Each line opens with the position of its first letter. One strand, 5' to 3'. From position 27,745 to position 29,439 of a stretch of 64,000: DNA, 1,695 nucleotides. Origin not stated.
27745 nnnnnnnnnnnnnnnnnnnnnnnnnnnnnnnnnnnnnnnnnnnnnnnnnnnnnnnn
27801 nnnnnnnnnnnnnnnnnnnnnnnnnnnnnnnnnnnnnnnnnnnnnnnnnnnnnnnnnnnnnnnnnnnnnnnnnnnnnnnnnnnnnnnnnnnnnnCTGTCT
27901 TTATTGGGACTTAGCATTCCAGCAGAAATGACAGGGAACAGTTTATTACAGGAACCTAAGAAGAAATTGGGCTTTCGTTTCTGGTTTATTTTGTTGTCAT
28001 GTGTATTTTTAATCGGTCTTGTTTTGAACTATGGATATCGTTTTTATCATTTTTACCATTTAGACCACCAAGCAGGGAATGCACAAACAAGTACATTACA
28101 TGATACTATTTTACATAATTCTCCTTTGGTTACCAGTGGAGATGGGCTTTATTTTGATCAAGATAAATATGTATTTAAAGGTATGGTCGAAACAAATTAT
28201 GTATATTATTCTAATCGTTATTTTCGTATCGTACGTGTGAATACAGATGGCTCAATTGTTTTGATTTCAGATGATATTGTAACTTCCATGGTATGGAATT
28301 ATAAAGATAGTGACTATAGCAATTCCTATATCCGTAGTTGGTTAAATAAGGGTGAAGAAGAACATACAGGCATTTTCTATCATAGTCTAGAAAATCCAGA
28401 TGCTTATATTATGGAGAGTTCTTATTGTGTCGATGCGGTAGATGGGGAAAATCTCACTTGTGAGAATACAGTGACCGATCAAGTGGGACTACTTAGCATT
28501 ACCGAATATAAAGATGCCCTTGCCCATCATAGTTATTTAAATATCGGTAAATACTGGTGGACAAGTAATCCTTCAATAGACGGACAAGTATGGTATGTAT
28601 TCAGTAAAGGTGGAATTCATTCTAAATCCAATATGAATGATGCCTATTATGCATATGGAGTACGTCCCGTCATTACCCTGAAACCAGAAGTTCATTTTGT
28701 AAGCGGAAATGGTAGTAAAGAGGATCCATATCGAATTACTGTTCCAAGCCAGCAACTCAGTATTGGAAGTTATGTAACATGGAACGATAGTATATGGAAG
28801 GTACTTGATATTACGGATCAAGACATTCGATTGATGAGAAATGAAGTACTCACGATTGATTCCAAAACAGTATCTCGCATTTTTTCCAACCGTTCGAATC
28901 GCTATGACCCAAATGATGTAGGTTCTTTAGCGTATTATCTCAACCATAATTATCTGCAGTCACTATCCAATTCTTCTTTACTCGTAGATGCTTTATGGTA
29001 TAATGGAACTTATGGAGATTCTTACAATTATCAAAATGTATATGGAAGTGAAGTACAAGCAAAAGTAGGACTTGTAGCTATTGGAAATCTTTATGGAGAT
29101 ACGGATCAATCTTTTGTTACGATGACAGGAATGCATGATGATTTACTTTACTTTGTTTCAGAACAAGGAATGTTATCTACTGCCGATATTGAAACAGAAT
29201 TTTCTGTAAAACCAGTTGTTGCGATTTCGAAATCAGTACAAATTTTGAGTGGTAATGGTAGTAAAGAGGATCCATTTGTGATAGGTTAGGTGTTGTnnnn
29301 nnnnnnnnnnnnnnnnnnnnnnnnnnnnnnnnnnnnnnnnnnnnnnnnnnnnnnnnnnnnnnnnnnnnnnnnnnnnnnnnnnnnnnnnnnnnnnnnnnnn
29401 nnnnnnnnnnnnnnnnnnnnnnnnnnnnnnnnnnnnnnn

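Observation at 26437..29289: Glycolytic enzyme GpmI is fused in frame to a transmembrane helix and a ~440-aa extracellular domain.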

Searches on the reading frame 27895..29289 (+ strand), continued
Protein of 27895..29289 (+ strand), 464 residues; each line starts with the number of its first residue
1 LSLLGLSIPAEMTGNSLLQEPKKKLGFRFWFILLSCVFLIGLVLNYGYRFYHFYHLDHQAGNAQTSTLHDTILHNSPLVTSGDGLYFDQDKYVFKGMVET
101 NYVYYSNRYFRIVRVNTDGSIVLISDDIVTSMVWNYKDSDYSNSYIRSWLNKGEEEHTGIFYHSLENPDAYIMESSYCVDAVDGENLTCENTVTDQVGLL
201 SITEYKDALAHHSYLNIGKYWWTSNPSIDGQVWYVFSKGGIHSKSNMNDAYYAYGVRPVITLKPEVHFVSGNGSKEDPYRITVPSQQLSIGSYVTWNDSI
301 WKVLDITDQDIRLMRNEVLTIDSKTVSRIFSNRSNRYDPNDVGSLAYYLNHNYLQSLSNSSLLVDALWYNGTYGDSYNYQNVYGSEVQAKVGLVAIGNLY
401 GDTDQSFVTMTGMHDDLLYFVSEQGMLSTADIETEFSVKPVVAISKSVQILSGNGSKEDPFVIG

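Call 58: fold_search(model_id=the predicted structure, library=viral)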
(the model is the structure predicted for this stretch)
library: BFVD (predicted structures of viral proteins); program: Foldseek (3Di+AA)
matches with E <= 10: 311; with E <= 0.001: 22
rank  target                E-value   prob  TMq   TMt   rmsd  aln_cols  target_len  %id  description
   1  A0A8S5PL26            4.1e-12  1.00  0.31  0.28  21.7       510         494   15  DUF6273 domain-containing protein [Siphoviridae sp. ctOSJ35]
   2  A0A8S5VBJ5            2.5e-07  1.00  0.29  0.48  17.8       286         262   12  ATP-binding sugar transporter [Myoviridae sp. ctbEa13]
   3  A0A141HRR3            2.8e-07  1.00  0.31  0.11  19.2       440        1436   15  (no name in the UniProt tables at hand)
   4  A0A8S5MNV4            1.1e-06  1.00  0.30  0.61   5.4       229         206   15  DUF6273 domain-containing protein [Myoviridae sp. ctI7W9]
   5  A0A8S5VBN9            1.9e-06  1.00  0.30  0.40  16.5       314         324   12  DUF6273 domain-containing protein [Myoviridae sp. ctbEa13]
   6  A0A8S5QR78            5.2e-06  1.00  0.29  0.45   7.8       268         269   14  Uncharacterized protein [Siphoviridae sp. ctE6L85]
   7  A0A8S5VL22            8.3e-06  1.00  0.30  0.18  17.5       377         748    9  (no name in the UniProt tables at hand)
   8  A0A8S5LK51            8.3e-06  1.00  0.30  0.34  22.5       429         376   12  DUF6273 domain-containing protein [Siphoviridae sp. ctnhN1]
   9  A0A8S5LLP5            8.3e-06  1.00  0.29  0.18  22.9       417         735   15  Interferon alpha/beta receptor 1, Interferon I interferon signaling complex [Siphoviridae sp. ctvok7]
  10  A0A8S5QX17            9.9e-06  1.00  0.24  0.18  15.8       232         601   15  Concanavalin A-like lectin/glucanase superfamily protein [Siphoviridae sp. ctcuE16]
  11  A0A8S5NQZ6            1.7e-05  1.00  0.31  0.24   9.2       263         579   14  Tail sheath protein [Myoviridae sp. ctj3P51]
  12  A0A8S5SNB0            3.2e-05  1.00  0.25  0.63   3.8       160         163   17  DUF6273 domain-containing protein [Siphoviridae sp. ctCb814]
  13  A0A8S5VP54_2          4.0e-05  0.93  0.19  0.07  19.9       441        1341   13  (no name in the UniProt tables at hand)
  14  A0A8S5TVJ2            8.1e-05  0.99  0.29  0.19  27.1       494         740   11  Endopeptidase tail [Siphoviridae sp. ctx254]
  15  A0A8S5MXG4            1.8e-04  1.00  0.26  0.18   7.6       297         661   12  DUF6273 domain-containing protein [Siphoviridae sp. ct91l7]
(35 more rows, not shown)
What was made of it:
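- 28090..28737 (+): Ectodomain module 1 (DUF6273, C-type-lectin-like), ending in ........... It holds the only two ectodomain Cys (664, 675), which are nearly invariant. 22 BFVD hits (call 58).
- On DUF6273 (PF19789), C-type-lectin-like ligand-binding domain: BFVD DUF6273 proteins down to E 4e-12 (call 58).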

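Call 61: find_related_loci(query=A1, collection=metagenome_contigs, flank=4000)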
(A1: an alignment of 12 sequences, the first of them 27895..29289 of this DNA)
Query A1 (464 aa) in metagenome_contigs; peptide patterns used: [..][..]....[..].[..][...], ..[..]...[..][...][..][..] (x = any residue, [..] = any of these).
600 stretches matched a pattern (row limit reached: there are more); 256 encode a relative of the query (tblastn E <= 1e-3); the best 80 are kept; 80 distinct loci.
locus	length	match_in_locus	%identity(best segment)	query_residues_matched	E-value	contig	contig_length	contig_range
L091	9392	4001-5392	75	1-464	0e+0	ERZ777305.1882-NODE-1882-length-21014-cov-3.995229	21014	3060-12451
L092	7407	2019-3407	42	1-464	2e-116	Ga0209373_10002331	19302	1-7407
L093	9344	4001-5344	38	1-463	8e-99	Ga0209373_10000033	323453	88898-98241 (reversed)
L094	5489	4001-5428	36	1-463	1e-96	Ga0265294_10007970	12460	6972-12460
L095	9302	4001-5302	38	12-463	6e-95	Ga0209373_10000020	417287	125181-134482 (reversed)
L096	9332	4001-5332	38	31-463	2e-93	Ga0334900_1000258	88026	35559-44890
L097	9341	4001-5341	36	22-464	1e-88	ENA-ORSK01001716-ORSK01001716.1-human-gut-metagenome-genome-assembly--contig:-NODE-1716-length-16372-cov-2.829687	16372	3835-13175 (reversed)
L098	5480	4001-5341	36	22-464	4e-88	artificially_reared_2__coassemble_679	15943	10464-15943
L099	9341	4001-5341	36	22-464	5e-88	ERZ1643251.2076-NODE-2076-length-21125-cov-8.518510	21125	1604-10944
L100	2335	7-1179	39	78-463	3e-90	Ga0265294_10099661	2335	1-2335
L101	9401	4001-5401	33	16-464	5e-80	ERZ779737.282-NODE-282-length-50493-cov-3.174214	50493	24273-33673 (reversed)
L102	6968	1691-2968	36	38-462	3e-78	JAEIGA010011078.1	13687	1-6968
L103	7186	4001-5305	35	1-463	3e-77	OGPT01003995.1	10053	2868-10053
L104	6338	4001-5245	34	1-463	8e-74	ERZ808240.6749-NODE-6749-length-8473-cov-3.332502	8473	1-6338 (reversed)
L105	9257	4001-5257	35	28-463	1e-72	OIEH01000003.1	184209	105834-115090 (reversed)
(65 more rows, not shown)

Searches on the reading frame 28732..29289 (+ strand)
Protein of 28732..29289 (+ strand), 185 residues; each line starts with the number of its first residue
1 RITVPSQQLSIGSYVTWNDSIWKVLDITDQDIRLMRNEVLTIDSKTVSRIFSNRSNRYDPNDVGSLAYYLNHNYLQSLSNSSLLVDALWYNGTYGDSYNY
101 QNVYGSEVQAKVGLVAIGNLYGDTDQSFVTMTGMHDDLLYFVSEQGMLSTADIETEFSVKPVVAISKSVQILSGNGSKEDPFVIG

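Call 57: search_protein_families(library=pfam, proteins=[window:28732-29289:+], max_evalue=1)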
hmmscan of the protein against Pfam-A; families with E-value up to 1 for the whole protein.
window:28732-29289:+ (185 aa): 0 families
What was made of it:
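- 28738..29286 (+): Ectodomain module 2, a divergent repeat of module 1 ending in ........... No Pfam hit of its own (call 57).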
